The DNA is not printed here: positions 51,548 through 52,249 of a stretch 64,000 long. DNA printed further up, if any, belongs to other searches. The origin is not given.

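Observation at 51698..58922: Compact oxidative-stress island headed by an Fe-S Rrf2 regulator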

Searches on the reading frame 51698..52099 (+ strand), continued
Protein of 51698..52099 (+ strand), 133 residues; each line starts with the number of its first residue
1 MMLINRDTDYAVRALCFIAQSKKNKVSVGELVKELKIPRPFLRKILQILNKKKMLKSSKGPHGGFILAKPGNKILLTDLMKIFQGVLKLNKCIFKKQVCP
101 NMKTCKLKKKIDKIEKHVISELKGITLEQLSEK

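Call 17: find_encoding_contigs(protein=P0042, flank=9000, max_places=1)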
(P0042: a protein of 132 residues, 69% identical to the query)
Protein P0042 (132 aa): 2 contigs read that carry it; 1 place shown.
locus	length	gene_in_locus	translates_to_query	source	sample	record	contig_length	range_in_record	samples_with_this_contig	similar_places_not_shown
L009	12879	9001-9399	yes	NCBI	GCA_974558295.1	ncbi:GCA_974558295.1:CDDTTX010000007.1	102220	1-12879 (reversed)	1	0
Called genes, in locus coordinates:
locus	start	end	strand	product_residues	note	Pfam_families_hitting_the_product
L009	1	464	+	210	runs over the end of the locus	PF01891:CbiM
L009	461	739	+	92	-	PF13190:PDGLE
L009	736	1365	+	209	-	PF02361:CbiQ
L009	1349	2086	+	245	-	PF00005:ABC_tran, PF02463:SMC_N (weak), PF13175:AAA_15 (faint), PF13304:AAA_21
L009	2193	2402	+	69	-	PF04023:FeoA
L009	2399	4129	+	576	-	PF01926:MMR_HSR1, PF02421:FeoB_N, PF07670:Gate, PF07664:FeoB_C, PF07670:Gate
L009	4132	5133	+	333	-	PF02568:ThiI, PF03054:tRNA_Me_trans, PF18297:NFACT-R_2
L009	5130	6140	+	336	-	PF04055:Radical_SAM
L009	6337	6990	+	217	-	PF00857:Isochorismatase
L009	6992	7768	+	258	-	PF01946:Thi4, PF00890:FAD_binding_2 (weak), PF01266:DAO (weak), PF07992:Pyr_redox_2, PF12831:FAD_oxidored, PF13450:NAD_binding_8 (weak)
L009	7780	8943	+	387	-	PF04945:YHS, PF03773:ArsP_1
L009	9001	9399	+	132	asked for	PF02082:Rrf2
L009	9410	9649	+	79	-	-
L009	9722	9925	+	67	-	PF25160:LdpA_Fe-S-bd (faint), PF12797:Fer4_2 (weak), PF00037:Fer4, PF12837:Fer4_6 (weak), PF13237:Fer4_10, PF14697:Fer4_21 (weak), PF12838:Fer4_7, PF13187:Fer4_9, +2 more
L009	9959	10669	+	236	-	PF00970:FAD_binding_6, PF00175:NAD_binding_1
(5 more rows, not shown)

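Call 19: find_related_loci(query=A1, collection=genome_contigs, flank=10000)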
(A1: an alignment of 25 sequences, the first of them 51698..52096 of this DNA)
Query A1 (133 aa) in genome_contigs; peptide patterns used: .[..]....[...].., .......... (x = any residue, [..] = any of these).
599 stretches matched a pattern (row limit reached: there are more); 567 encode a relative of the query (tblastn E <= 1e-3); the best 80 are kept; 80 distinct loci.
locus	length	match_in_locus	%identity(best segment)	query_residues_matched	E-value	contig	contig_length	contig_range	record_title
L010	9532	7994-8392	83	1-133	9e-67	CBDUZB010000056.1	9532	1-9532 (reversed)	MAG TPA_asm: uncultured bacterium isolate SRR21487743_metabat2_78 genome assembly, contig: ERZ25748485.2219, whole genom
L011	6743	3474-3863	82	1-130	5e-64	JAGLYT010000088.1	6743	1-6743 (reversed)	MAG: bacterium isolate RS_13_36 ZL320.bin.36.fa_88, whole genome shotgun sequence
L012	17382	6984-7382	77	1-133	2e-59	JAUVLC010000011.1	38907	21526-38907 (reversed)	MAG: Clostridia bacterium isolate CSMAG_496 CSMAG_496_k141_1396103_length_38907_cov_11.9072, whole genome shotgun sequen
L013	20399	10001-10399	69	1-133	1e-55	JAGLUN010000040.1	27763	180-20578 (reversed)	MAG: Candidatus Omnitrophota bacterium isolate RS_11_35 ZL20.bin.35.fa_40, whole genome shotgun sequence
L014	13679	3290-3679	71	1-130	7e-55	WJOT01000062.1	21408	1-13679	MAG: Clostridia bacterium isolate 1244-F3-H4-B3 F3H4_C103, whole genome shotgun sequence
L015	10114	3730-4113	65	3-130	1e-54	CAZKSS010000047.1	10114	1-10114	MAG TPA_asm: uncultured Planctomycetales bacterium isolate SRP098346_co1_421 genome assembly, contig: NODE_8575_length_1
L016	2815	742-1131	68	1-130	2e-53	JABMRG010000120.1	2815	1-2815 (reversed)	MAG: Candidatus Omnitrophota bacterium isolate bin.468 k141_4923542, whole genome shotgun sequence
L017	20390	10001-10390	69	1-130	1e-52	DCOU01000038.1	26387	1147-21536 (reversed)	MAG TPA_asm: Candidatus Omnitrophica bacterium UBA1562 UBA1562_contig_20072, whole genome shotgun sequence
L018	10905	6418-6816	66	1-133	9e-53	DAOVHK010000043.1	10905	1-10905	MAG TPA_asm: Clostridia bacterium isolate CSMAG_1339 CSMAG_1339_k141_4662688_length_10905_cov_12.5076, whole genome shot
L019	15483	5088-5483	65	1-132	1e-52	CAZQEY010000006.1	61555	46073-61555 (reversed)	MAG TPA_asm: uncultured Planctomycetales bacterium isolate binchicken_co178_242 genome assembly, contig: NODE_890_length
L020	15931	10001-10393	63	1-131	5e-52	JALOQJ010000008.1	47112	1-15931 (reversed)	MAG: Candidatus Omnitrophota bacterium isolate Prado152 scaffold_990, whole genome shotgun sequence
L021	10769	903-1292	65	1-130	2e-51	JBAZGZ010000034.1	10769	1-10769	MAG: Candidatus Omnitrophota bacterium isolate SO_2017_LW3_58 NODE_19007_length_10769_cov_1.140293_LW162_2017, whole gen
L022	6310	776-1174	64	1-133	1e-51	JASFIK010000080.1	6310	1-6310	MAG: Candidatus Omnitrophota bacterium isolate D0608S12metaG_Bin_274 D0608S12metaG_FD_scaffold_2007_c1, whole genome sho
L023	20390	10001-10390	65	1-130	5e-51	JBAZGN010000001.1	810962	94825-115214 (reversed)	MAG: Candidatus Omnitrophota bacterium isolate SO_2017_LW3_46 NODE_6_length_810962_cov_4.668257_LW162_2017, whole genome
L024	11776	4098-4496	64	1-133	6e-51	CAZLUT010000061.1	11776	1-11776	MAG TPA_asm: uncultured bacterium isolate binchicken_co141_207 genome assembly, contig: NODE_21781_length_11776_cov_4.63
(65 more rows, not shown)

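Call 42: search_solved_structures(query=window:51698-52096:+, max_evalue=0.001, show_alignments=3)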
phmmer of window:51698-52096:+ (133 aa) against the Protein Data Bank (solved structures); distinct sequences matched with E-value up to 0.001: 4.
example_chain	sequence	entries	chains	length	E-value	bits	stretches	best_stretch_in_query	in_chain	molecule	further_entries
4cic_A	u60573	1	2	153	5.3e-08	36.2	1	8-129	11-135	TRANSCRIPTIONAL REGULATOR, BADM/RRF2 FAMILY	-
7zpn_A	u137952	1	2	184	0.00024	24.3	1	9-82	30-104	HTH-type transcriptional regulator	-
6y45_A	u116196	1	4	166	0.00056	23.1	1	11-86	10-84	Rrf2 family transcriptional regulator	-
6hsd_A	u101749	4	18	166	0.00094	22.4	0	11-86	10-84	Rrf2 family transcriptional regulator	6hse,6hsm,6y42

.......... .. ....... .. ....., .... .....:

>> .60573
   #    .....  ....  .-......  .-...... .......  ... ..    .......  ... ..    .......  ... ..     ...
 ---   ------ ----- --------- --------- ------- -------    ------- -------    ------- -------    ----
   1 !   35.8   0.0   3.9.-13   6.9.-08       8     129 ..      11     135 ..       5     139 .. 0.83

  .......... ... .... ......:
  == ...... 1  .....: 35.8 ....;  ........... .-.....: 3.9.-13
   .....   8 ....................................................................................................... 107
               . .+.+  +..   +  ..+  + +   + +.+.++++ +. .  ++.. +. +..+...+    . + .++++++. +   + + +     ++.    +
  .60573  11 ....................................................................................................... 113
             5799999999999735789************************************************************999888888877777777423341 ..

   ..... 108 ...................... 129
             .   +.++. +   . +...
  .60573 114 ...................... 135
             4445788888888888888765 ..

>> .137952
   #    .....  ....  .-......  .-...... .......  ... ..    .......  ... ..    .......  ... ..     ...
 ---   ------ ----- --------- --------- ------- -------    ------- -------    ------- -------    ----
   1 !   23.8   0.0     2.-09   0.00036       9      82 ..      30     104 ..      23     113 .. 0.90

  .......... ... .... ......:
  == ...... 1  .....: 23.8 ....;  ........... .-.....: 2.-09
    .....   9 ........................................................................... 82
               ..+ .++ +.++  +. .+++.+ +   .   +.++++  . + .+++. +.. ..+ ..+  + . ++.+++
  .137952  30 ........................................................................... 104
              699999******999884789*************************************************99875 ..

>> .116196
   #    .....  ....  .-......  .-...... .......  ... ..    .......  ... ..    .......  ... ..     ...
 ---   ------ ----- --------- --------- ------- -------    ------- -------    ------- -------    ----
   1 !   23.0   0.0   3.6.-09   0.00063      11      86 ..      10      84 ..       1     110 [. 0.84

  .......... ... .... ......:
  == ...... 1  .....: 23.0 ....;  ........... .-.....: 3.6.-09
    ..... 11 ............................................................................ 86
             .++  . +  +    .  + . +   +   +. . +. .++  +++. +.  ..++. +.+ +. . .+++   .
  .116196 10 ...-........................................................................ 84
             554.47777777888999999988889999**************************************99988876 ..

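Call 51: predict_structure(alignment_id=A1)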
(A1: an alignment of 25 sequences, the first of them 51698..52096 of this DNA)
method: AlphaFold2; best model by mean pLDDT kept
length: 133 residues; sequences in the alignment: 25
mean_pLDDT: 83.8   pTM: 0.74
mean pLDDT of the five models: 83.8, 83.6, 83.4, 83.1, 82.0
residues with pLDDT >= 90: 60; 70-90: 53; 50-70: 20; < 50: 0
segments of 3 or more residues with pLDDT < 50: none
pLDDT, mean of each block of 10 residues (from residue 1): 81 93 87 93 94 90 86 91 78 57 75 82 88 69
secondary structure, 60 per line:
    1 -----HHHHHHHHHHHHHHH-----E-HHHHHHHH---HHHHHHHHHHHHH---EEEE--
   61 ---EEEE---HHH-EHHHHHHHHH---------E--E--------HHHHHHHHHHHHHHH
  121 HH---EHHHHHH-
elements in order: H6-20 H28-35 H39-51 E55-58 E64-67 H76-84 H106-122 H127-132
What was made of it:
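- On Fe-S cluster-binding Rrf2 subgroup (NsrR/IscR/RirA type): The AF2 model has low confidence in the Cys loop (block pLDDT 57, call 51).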

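Call 54: fold_search(model_id=the predicted structure, library=pdb)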
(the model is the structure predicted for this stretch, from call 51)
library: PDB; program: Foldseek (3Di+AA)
matches with E <= 10: 1857; with E <= 0.001: 38
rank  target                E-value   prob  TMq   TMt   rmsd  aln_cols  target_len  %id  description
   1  6y45_B                1.6e-07  1.00  0.75  0.65   3.7       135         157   19  Crystal Structure of the H33A variant of RsrR (released 2020-03-04)
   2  6hsm_B                1.9e-07  1.00  0.74  0.63   3.5       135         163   19  Structure of partially reduced RsrR in space group P2(1)2(1)2(1) (released 2019-01-30)
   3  2y75_E                2.2e-07  1.00  0.81  0.83   2.5       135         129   18  The Structure of CymR (YrzC) the Global Cysteine Regulator of B. subtilis (released 2011-08-03)
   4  2y75_D                2.5e-07  1.00  0.82  0.85   2.4       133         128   19  The Structure of CymR (YrzC) the Global Cysteine Regulator of B. subtilis (released 2011-08-03)
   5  6y45_A                2.5e-07  1.00  0.75  0.63   3.5       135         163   20  Crystal Structure of the H33A variant of RsrR (released 2020-03-04)
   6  6hsm_A                2.8e-07  1.00  0.73  0.61   3.7       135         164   19  Structure of partially reduced RsrR in space group P2(1)2(1)2(1) (released 2019-01-30)
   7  2y75_B                3.9e-07  1.00  0.83  0.86   2.4       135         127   18  The Structure of CymR (YrzC) the Global Cysteine Regulator of B. subtilis (released 2011-08-03)
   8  6hsd_C                4.2e-07  1.00  0.73  0.63   3.5       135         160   19  Crystal structure of the oxidized form of the transcription regulator RsrR (released 2019-01-30)
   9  6hsd_B                4.7e-07  1.00  0.74  0.64   3.6       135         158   19  Crystal structure of the oxidized form of the transcription regulator RsrR (released 2019-01-30)
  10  4cic_A                6.3e-07  1.00  0.75  0.72   4.9       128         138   24  T. potens IscR (released 2014-05-28)
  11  4cic_B                8.5e-07  1.00  0.75  0.73   4.9       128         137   24  T. potens IscR (released 2014-05-28)
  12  6hsm_G                1.0e-06  1.00  0.71  0.62   3.8       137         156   20  Structure of partially reduced RsrR in space group P2(1)2(1)2(1) (released 2019-01-30)
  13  7b0c_A                1.3e-06  1.00  0.78  0.73   2.8       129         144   19  [4Fe-4S]-NsrR complexed to 23-bp HmpA1 operator fragment (released 2022-06-01)
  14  6hse_C                1.4e-06  1.00  0.72  0.61   3.8       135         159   20  Structure of dithionite-reduced RsrR in spacegroup P2(1) (released 2019-01-30)
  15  6hsd_A                1.4e-06  1.00  0.75  0.62   3.5       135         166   19  Crystal structure of the oxidized form of the transcription regulator RsrR (released 2019-01-30)
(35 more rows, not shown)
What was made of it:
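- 51698..52099 (+): Rrf2-family regulator, 133 aa, with conserved D9, C92, C99 and C105. AF2 model pLDDT 83.8 with an Rrf2 fold (calls 51, 54).
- On Rrf2 family transcription factors (PF02082 / TIGR00738): The AF2 model matches RsrR, CymR, IscR and NsrR structures with TM 0.7-0.83 (calls 51, 54).
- Closest known: RsrR, IscR and RirA. Same: They are the top structural matches: RsrR, CymR and IscR with TM 0.7-0.8 (call 54).
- The fold is Rrf2 (calls 51, 54). A 23-bp dyad matches the size of the solved NsrR operator fragment (PDB 7b0c title, call 54).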

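Call 55: search_solved_structures(query=A1, max_evalue=0.001, show_alignments=5)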
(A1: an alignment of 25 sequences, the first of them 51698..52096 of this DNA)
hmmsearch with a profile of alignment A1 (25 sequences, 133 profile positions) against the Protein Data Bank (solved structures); distinct sequences matched with E-value up to 0.001: 13.
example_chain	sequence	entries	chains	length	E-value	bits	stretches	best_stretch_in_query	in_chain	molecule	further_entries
4cic_A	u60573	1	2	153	2.2e-11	47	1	8-132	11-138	TRANSCRIPTIONAL REGULATOR, BADM/RRF2 FAMILY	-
5n07_A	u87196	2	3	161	8.3e-08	35.4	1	4-131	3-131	HTH-type transcriptional repressor NsrR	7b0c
6y45_A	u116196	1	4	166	1.1e-07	35.1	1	16-130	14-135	Rrf2 family transcriptional regulator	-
6hsd_A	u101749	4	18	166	1.2e-07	34.9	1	16-130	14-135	Rrf2 family transcriptional regulator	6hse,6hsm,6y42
3k69_A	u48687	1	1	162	4.6e-07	33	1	7-80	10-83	Putative transcription regulator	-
7zpn_A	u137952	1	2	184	1.4e-06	31.5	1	8-83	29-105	HTH-type transcriptional regulator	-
3t8r_A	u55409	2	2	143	2e-06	31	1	9-93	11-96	Staphylococcus aureus CymR | Staphylococcus aureus CymR (oxidized form)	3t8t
3lwf_A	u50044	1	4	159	9.2e-06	28.8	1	23-98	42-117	Putative transcriptional regulator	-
2y75_A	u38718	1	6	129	2.7e-05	27.3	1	9-93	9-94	HTH-TYPE TRANSCRIPTIONAL REGULATOR CYMR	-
4hf0_A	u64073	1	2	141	0.00014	25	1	5-83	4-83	HTH-type transcriptional regulator IscR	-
4chu_A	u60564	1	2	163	0.0002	24.5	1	5-82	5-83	HTH-TYPE TRANSCRIPTIONAL REGULATOR ISCR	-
4hf1_A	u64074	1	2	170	0.00022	24.3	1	5-83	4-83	HTH-type transcriptional regulator IscR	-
4hf2_A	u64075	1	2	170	0.00027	24.1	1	5-83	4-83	HTH-type transcriptional regulator IscR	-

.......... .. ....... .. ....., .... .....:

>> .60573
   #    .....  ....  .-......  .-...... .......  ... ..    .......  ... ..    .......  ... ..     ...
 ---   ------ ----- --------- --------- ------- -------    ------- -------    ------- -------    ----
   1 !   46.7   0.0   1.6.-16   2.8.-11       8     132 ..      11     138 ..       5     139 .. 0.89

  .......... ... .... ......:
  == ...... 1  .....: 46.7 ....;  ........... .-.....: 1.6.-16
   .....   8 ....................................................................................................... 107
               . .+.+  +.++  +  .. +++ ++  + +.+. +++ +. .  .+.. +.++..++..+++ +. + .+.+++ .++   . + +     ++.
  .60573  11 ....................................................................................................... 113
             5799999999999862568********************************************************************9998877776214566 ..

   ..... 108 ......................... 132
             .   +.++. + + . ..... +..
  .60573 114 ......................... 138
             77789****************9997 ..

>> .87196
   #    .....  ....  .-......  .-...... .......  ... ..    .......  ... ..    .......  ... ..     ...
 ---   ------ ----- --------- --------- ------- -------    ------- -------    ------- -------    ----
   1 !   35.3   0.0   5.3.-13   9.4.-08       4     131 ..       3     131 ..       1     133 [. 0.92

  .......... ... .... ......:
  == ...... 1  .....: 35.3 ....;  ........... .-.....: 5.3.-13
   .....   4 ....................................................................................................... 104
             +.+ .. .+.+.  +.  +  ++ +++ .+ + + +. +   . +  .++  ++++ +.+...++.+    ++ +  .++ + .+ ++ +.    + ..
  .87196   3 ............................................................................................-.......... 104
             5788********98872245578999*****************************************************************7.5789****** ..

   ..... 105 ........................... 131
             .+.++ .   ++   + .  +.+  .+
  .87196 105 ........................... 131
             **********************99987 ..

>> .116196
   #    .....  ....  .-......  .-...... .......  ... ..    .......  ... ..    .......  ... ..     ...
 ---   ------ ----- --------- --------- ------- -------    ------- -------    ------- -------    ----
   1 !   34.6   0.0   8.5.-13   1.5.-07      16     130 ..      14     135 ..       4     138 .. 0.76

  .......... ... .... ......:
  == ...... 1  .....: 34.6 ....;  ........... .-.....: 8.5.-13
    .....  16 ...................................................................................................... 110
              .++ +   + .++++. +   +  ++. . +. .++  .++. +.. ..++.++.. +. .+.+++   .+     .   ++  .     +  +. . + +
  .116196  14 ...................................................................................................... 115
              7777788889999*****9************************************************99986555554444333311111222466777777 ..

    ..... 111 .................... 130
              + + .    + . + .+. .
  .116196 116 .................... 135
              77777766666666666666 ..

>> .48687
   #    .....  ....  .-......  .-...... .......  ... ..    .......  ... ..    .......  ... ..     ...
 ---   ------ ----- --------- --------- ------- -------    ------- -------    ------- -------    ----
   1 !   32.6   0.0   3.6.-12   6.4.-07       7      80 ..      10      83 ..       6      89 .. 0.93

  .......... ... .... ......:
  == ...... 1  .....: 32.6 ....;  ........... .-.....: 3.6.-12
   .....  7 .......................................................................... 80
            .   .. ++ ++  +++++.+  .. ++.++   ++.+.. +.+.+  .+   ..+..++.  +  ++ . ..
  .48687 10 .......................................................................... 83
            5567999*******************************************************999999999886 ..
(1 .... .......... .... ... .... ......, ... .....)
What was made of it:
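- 51698..52099 (+): The four residues align with ScNsrR D8/C93/C99/C105 (call 55).
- On Fe-S cluster-binding Rrf2 subgroup (NsrR/IscR/RirA type): They align with ScNsrR C93, C99, C105 and D8 (call 55).
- Closest known: NsrR. Same: Three C-terminal Cys plus an N-terminal Asp align with the NsrR cluster ligands (call 55).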
